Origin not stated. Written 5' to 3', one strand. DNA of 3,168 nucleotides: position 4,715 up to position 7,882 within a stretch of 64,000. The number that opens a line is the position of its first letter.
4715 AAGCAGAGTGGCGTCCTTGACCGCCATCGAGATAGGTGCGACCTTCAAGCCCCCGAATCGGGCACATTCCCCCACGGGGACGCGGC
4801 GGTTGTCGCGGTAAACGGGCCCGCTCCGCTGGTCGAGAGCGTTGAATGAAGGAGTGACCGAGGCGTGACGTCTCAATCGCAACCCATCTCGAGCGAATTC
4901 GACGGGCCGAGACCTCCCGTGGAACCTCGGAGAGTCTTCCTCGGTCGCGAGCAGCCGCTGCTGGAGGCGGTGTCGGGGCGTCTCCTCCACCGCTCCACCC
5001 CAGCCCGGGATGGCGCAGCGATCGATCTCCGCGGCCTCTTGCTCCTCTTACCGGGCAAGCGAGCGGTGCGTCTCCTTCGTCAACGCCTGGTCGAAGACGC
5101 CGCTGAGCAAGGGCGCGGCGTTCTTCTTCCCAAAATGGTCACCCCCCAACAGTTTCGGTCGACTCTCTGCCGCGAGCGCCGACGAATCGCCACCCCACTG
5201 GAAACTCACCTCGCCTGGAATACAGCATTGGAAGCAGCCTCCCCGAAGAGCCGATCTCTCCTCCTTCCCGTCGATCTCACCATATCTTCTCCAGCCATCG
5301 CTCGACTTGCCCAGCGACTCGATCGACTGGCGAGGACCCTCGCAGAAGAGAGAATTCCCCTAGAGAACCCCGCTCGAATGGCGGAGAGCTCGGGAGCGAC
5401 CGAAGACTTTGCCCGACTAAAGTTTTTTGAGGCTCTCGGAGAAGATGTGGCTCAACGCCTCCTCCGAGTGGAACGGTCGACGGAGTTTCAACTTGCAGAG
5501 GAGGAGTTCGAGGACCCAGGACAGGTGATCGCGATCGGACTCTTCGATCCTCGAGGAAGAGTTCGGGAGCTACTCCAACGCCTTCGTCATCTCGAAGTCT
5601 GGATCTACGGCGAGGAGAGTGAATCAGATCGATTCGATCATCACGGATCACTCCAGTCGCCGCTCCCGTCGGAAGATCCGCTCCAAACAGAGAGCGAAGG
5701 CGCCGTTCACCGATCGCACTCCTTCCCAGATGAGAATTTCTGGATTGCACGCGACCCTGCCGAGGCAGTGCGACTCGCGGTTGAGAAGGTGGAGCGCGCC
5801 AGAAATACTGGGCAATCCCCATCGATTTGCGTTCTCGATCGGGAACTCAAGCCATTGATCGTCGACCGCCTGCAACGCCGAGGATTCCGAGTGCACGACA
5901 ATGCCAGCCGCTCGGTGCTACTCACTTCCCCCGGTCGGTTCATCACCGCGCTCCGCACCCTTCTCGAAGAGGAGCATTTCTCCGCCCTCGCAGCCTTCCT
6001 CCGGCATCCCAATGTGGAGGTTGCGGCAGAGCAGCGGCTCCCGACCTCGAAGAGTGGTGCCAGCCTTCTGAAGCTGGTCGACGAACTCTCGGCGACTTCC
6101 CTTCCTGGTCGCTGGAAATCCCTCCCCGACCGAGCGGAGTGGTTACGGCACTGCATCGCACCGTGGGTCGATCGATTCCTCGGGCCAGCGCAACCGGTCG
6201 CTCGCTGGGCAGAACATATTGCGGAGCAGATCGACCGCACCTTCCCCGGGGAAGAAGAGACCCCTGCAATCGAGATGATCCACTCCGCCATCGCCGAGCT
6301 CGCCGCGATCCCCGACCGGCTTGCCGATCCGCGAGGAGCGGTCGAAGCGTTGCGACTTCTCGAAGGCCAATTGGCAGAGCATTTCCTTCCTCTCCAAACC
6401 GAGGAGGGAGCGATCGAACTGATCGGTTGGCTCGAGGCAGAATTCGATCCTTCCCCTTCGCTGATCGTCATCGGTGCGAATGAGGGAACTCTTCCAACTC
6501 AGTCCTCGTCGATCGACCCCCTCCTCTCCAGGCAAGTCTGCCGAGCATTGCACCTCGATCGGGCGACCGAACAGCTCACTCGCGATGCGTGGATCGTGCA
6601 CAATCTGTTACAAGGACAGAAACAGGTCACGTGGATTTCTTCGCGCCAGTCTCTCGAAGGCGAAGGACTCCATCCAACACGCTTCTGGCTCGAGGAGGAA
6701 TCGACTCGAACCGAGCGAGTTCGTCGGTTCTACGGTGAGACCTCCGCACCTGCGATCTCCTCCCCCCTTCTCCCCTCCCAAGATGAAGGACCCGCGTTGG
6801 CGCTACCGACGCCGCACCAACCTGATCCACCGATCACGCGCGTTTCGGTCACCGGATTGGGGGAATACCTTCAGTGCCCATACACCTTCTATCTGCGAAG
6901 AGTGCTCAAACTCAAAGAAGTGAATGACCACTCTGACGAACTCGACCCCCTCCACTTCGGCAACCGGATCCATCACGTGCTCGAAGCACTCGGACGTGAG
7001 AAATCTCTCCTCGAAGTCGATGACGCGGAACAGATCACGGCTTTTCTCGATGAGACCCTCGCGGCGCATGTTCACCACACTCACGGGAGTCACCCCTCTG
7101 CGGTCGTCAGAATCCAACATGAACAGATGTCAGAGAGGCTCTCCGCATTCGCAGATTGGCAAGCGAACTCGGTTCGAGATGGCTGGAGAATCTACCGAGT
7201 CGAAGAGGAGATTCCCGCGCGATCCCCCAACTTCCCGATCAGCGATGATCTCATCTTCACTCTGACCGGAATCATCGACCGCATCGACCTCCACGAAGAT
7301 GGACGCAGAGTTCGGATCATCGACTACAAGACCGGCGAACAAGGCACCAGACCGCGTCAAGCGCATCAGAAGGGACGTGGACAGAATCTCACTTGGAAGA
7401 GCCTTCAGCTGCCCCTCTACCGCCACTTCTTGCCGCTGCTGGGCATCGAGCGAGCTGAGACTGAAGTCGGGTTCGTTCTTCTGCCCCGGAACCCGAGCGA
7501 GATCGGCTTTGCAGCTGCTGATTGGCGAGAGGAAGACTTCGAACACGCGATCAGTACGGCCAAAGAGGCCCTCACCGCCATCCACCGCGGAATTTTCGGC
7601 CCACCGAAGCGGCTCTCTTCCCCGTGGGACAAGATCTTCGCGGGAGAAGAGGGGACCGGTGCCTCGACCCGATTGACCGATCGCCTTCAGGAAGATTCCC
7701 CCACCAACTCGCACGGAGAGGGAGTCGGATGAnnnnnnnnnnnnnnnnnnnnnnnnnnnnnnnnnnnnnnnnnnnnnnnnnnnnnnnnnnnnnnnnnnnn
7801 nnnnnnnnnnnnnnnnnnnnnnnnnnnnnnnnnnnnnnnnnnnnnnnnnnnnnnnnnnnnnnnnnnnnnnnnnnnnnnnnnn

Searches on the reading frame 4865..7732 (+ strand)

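Call 17: search_protein_families(library=pfam, proteins=[window:4865-7732:+], max_evalue=0.00001)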
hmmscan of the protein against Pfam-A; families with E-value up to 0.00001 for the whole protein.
window:4865-7732:+ (955 aa): 1 family
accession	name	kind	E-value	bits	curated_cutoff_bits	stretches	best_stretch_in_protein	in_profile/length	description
PF12705.13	PDDEXK_1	-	2.9e-29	103.2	22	1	659-911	1-229/247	PD-(D/E)XK nuclease superfamily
